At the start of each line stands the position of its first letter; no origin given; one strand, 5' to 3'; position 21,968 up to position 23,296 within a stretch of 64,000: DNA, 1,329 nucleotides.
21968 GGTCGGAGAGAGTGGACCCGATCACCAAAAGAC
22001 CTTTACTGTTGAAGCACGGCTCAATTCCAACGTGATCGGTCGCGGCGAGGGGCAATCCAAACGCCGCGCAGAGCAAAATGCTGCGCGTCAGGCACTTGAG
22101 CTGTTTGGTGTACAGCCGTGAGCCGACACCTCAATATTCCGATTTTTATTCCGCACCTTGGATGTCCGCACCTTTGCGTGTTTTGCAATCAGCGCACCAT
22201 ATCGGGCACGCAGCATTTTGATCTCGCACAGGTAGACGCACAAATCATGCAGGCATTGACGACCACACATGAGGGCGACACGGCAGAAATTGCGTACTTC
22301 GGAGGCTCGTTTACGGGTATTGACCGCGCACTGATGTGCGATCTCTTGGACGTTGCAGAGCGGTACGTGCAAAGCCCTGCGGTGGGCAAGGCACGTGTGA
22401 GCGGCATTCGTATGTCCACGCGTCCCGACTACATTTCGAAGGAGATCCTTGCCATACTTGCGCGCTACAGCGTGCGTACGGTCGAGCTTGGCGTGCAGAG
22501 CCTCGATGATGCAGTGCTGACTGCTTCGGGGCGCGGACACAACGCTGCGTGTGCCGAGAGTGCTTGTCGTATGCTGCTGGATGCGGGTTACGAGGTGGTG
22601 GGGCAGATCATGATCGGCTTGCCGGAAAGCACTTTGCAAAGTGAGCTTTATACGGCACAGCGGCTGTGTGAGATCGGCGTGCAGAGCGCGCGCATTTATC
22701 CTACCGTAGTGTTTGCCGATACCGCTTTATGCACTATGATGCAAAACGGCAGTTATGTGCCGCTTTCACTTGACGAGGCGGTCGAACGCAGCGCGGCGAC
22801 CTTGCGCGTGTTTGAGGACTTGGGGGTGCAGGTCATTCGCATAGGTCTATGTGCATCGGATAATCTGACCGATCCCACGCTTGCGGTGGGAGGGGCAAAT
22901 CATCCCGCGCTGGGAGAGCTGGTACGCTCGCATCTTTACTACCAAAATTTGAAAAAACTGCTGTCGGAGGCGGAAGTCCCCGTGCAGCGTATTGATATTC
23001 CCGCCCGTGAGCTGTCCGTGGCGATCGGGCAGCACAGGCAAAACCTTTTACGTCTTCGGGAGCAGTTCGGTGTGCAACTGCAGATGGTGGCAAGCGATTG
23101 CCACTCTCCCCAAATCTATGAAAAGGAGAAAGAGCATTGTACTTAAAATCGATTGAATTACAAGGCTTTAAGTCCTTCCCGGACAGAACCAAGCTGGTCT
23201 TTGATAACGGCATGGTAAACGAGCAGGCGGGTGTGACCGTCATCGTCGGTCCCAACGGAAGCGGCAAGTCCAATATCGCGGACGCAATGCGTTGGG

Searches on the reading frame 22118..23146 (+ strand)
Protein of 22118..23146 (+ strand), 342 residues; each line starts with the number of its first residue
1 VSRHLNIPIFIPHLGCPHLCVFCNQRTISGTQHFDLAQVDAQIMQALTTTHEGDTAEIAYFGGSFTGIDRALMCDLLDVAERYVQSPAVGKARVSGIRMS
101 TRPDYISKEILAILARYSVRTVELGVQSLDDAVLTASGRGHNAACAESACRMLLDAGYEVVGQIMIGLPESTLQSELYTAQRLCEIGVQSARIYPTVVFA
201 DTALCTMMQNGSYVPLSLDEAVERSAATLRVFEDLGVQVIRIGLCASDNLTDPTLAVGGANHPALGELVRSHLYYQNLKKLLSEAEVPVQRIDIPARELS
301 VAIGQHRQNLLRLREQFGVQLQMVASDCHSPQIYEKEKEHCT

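Call 40: search_protein_families(library=pfam, proteins=[window:22118-23146:+], max_evalue=0.00001)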
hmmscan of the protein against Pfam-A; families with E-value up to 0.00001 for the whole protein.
window:22118-23146:+ (342 aa): 2 families
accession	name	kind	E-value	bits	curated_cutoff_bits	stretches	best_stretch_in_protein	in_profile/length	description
PF04055.27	Radical_SAM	-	3.8e-17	63.4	29.5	1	12-174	3-157/166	Radical SAM superfamily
PF16199.10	Radical_SAM_C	-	1.9e-14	53.9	31.9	1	189-274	2-84/85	Radical_SAM C-terminal domain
